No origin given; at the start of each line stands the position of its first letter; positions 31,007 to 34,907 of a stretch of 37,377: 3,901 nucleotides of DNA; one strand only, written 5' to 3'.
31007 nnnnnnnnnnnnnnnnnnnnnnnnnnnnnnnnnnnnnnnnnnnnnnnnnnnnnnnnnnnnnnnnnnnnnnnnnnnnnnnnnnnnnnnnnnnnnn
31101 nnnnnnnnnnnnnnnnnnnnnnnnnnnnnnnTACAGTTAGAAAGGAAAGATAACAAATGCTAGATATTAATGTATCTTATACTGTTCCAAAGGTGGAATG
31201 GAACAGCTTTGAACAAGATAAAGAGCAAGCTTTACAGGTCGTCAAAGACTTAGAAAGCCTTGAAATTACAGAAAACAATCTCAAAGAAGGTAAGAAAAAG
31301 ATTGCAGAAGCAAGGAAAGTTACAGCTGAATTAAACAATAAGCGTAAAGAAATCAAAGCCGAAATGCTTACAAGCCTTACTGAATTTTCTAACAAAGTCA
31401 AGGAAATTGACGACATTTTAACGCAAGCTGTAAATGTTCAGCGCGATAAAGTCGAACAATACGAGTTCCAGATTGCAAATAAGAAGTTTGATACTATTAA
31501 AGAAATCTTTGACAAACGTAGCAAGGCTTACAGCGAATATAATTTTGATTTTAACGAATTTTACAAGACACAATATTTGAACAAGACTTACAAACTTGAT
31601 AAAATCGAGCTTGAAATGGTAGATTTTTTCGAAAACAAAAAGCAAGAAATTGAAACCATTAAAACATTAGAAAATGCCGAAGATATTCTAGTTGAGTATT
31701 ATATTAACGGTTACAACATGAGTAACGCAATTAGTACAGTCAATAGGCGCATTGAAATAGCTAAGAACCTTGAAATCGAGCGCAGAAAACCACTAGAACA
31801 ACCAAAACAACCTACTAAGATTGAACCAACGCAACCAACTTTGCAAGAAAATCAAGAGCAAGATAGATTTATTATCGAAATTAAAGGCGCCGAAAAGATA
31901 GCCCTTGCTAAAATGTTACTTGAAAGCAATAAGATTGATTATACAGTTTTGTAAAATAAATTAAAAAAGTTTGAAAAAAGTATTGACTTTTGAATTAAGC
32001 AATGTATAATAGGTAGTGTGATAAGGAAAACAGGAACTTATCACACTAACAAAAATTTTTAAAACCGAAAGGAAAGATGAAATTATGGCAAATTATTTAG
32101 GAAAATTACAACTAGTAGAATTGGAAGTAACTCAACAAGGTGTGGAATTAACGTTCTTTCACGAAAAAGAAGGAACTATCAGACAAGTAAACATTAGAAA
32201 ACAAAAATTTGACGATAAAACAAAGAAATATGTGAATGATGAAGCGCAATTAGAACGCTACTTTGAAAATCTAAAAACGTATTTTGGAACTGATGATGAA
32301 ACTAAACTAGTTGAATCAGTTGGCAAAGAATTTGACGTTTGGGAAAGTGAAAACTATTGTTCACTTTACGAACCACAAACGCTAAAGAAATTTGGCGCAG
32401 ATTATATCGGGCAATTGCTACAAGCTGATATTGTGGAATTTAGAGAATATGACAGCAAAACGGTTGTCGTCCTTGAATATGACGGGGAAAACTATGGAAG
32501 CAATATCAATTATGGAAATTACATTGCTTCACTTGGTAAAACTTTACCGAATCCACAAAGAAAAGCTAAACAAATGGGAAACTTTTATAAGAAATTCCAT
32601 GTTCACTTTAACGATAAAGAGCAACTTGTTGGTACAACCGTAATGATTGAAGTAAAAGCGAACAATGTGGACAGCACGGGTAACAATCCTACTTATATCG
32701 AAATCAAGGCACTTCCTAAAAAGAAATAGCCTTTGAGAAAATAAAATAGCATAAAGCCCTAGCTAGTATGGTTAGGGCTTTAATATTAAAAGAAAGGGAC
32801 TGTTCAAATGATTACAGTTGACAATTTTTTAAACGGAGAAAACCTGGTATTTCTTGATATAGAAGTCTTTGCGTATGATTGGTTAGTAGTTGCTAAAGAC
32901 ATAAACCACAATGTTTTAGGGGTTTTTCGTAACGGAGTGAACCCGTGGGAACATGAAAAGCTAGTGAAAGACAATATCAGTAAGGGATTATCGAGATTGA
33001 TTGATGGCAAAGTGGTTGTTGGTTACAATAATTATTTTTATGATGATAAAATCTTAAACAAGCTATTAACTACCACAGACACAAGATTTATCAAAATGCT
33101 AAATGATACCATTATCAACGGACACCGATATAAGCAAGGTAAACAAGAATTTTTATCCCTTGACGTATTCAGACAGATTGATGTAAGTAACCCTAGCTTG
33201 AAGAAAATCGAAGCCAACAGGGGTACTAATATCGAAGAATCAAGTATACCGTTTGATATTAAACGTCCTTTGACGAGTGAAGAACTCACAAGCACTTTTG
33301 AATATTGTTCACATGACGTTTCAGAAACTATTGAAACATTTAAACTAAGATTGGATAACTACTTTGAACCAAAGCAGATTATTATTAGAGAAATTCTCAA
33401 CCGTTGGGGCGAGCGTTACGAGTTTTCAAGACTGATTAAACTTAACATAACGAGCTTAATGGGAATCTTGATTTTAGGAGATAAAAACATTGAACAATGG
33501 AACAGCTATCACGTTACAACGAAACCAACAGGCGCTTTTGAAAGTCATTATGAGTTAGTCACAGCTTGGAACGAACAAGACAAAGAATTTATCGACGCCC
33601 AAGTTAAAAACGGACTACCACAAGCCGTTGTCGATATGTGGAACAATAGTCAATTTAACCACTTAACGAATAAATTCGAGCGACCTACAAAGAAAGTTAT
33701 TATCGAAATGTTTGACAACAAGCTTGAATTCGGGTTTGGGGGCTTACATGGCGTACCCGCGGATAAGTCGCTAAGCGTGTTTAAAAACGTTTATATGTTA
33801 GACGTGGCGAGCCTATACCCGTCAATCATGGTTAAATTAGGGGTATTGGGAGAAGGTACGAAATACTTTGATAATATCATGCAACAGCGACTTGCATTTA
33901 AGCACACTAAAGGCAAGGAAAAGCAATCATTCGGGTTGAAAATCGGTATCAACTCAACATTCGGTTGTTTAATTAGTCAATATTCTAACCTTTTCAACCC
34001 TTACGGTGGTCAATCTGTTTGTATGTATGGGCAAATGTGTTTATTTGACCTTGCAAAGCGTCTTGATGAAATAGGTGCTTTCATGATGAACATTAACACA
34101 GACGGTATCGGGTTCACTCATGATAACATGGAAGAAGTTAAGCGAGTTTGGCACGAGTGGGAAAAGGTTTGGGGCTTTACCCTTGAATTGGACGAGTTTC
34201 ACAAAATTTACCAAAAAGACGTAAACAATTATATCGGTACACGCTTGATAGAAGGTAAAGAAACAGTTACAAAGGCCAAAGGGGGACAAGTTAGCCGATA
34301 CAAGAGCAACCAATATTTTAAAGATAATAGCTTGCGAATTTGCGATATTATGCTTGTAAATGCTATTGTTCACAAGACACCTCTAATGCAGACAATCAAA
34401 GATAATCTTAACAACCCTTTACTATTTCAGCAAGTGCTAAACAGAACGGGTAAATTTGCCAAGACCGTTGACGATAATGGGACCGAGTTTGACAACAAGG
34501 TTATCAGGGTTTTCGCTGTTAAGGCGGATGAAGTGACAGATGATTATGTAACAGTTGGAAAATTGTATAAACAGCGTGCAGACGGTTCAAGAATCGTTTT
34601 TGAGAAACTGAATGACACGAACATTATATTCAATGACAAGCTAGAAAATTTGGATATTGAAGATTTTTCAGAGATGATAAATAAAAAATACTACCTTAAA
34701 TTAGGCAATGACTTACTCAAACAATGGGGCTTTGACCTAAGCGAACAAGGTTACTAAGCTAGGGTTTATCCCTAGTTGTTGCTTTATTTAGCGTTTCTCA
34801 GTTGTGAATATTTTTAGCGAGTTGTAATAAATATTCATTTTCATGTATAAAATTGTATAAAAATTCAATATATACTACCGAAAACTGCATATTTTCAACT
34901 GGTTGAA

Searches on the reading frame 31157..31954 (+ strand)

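Call 11: search_protein_families(library=pfam, proteins=[window:31157-31954:+], max_evalue=0.01)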
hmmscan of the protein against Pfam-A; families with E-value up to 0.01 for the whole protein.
window:31157-31954:+ (265 aa): 1 family
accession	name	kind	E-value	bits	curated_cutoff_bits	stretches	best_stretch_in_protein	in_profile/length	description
PF07083.16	DUF1351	-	2.3e-20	73.7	27.8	1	3-201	1-204/210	Protein of unknown function (DUF1351)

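Call 56: search_protein_families(library=ncbifam, proteins=[window:31157-31954:+], max_evalue=0.01)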
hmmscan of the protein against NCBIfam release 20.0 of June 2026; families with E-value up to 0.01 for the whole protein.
window:31157-31954:+ (265 aa): 1 family
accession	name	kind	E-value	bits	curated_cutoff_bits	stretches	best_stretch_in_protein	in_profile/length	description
NF053737.1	HP1233_fam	subfamily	0.0024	18.1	50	1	54-148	65-139/142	HP1233 family protein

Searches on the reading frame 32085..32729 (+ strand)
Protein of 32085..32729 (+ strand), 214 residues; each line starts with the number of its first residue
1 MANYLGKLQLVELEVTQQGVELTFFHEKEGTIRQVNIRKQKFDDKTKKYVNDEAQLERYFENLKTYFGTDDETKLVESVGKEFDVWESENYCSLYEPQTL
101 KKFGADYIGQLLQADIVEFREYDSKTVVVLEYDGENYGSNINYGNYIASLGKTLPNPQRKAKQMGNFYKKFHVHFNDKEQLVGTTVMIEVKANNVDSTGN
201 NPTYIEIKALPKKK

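Call 11: search_protein_families(library=pfam, proteins=[window:32085-32729:+], max_evalue=0.01)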
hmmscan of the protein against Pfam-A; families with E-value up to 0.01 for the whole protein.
window:32085-32729:+ (214 aa): 0 families

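Call 45: search_protein_families(library=phrogs, proteins=[window:32085-32729:+], max_evalue=0.001)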
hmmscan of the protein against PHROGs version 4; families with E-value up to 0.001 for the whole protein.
window:32085-32729:+ (214 aa): 1 family
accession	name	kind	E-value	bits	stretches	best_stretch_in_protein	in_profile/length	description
phrog_6479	-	unknown function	8.8e-41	140.8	1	5-195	6-199/222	-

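Call 56: search_protein_families(library=ncbifam, proteins=[window:32085-32729:+], max_evalue=0.01)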
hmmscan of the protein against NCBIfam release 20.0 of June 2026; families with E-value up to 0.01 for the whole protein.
window:32085-32729:+ (214 aa): 0 families

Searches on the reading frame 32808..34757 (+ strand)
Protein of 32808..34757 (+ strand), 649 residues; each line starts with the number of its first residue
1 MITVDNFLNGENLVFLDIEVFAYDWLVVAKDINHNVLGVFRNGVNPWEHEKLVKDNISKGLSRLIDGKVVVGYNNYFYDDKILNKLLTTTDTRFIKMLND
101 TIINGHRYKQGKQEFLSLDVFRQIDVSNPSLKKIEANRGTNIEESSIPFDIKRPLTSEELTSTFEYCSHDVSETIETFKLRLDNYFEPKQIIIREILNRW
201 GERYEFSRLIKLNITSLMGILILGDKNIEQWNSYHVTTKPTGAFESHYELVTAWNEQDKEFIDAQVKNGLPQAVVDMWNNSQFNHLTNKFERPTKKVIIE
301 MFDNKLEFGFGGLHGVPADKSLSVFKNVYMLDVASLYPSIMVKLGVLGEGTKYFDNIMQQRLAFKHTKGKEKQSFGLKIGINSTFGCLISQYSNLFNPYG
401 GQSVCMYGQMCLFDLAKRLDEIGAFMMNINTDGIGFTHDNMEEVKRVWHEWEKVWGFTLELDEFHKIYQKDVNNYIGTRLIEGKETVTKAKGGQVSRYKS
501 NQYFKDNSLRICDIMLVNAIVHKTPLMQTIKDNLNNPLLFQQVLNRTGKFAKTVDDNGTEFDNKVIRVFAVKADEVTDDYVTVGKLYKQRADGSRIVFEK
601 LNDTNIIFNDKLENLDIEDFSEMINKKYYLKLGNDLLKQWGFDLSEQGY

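Call 11: search_protein_families(library=pfam, proteins=[window:32808-34757:+], max_evalue=0.01)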
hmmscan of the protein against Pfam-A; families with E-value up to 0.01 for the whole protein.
window:32808-34757:+ (649 aa): 1 family
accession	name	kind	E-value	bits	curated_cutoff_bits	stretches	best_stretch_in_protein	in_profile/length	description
PF00136.26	DNA_pol_B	-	0.00074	18.9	23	0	326-343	58-75/453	DNA polymerase family B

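Call 45: search_protein_families(library=phrogs, proteins=[window:32808-34757:+], max_evalue=0.001)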
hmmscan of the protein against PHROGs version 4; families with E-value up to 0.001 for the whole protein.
window:32808-34757:+ (649 aa): 4 families
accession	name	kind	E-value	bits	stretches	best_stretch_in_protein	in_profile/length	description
phrog_1252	-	DNA, RNA and nucleotide metabolism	9.9e-117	392.1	1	6-644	47-655/663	DNA polymerase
phrog_4210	-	DNA, RNA and nucleotide metabolism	1.8e-20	73.4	2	9-187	718-881/1304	DNA polymerase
phrog_18505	-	DNA, RNA and nucleotide metabolism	2.2e-11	44.6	1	370-569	33-232/349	DNA polymerase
phrog_262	-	DNA, RNA and nucleotide metabolism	2.4e-09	36.8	1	366-445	506-594/856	DNA polymerase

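Call 46: search_dna_similar(query=window:32808-34757:+, collection=phages, mode=protein, max_rows=40)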
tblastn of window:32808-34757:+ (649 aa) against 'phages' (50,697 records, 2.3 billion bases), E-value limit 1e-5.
Records with a match: 1007; places in all: 1007; records where one place covers at least 80% of the query: 150.
Best place of each record, by identity: <60% 1007.
By first word of the organism name: Enterococcus 126; Rheinheimera 115; Pseudomonas 98; Vibrio 90; Klebsiella 77; Escherichia 56; Leuconostoc 39; Arthrobacter 39; uncultured 36; Rhodobacter 30; and 70 more.
By host as written in the record: - 123; Rheinheimera sp. BAL341 115; Klebsiella pneumoniae 46; Enterococcus faecalis 39; Pseudomonas aeruginosa 31; Rhodobacter capsulatus YW1 30; Arthrobacter sp. ATCC 21022 29; Escherichia coli 23; and 277 more.
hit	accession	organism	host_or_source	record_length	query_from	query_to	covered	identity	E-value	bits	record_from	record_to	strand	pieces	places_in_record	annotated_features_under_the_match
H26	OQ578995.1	Staphylococcus phage phiST9-C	Staphylococcus aureus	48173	11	640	97%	39.5%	6e-113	379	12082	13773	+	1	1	DNA polymerase B region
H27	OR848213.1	Listeria phage LM 4-14-1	Listeria monocytogenes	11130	12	640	97%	38.4%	1e-111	375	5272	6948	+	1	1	record has no annotation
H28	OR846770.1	Listeria phage LM 4-11-1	Listeria monocytogenes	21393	12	640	97%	38.4%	1e-111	375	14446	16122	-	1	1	record has no annotation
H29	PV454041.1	Staphylococcus phage HHU-22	Staphylococcus sp.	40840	6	640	98%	36.7%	2e-97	333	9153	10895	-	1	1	DNA polymerase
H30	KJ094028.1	Listeria phage LP-083-1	Listeria monocytogenes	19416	2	640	98%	35.1%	1e-93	322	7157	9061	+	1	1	putative DNA polymerase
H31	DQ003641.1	Listeria phage P35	Listeria monocytogenes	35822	2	640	98%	35.1%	1e-93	322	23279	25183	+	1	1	gp33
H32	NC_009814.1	Listeria phage P35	Listeria monocytogenes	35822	2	640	98%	35.1%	1e-93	322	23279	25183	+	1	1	DNA polymerase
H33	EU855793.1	Listeria phage P40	Listeria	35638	2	640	98%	31.8%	3e-84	295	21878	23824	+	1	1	gp31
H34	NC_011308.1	Listeria phage P40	Listeria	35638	2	640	98%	31.8%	3e-84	295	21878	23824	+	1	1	DNA polymerase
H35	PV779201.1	Leuconostoc phage phiLM0121_03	Leuconostoc mesenteroides WIKIM 0121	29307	12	640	97%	28.2%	2e-46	183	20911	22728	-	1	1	putative DNA polymerase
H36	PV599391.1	Leuconostoc phage phiLM0121_01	Leuconostoc mesenteroides WIKIM 0121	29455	12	640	97%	28.2%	2e-46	183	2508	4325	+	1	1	putative DNA polymerase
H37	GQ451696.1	Leuconostoc phage 1-A4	Leuconostoc mesenteroides 1-A4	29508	14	640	97%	28.2%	4e-46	182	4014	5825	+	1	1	DNA polymerase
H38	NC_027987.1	Leuconostoc phage 1-A4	Leuconostoc mesenteroides 1-A4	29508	14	640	97%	28.2%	4e-46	182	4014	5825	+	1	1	DNA polymerase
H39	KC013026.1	Leuconostoc phage LN25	Leuconostoc mesenteroides LN25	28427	14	640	97%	27.8%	2e-44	177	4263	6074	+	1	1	putative DNA polymerase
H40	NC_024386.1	Leuconostoc phage LN25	Leuconostoc mesenteroides LN25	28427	14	640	97%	27.8%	2e-44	177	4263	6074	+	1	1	DNA polymerase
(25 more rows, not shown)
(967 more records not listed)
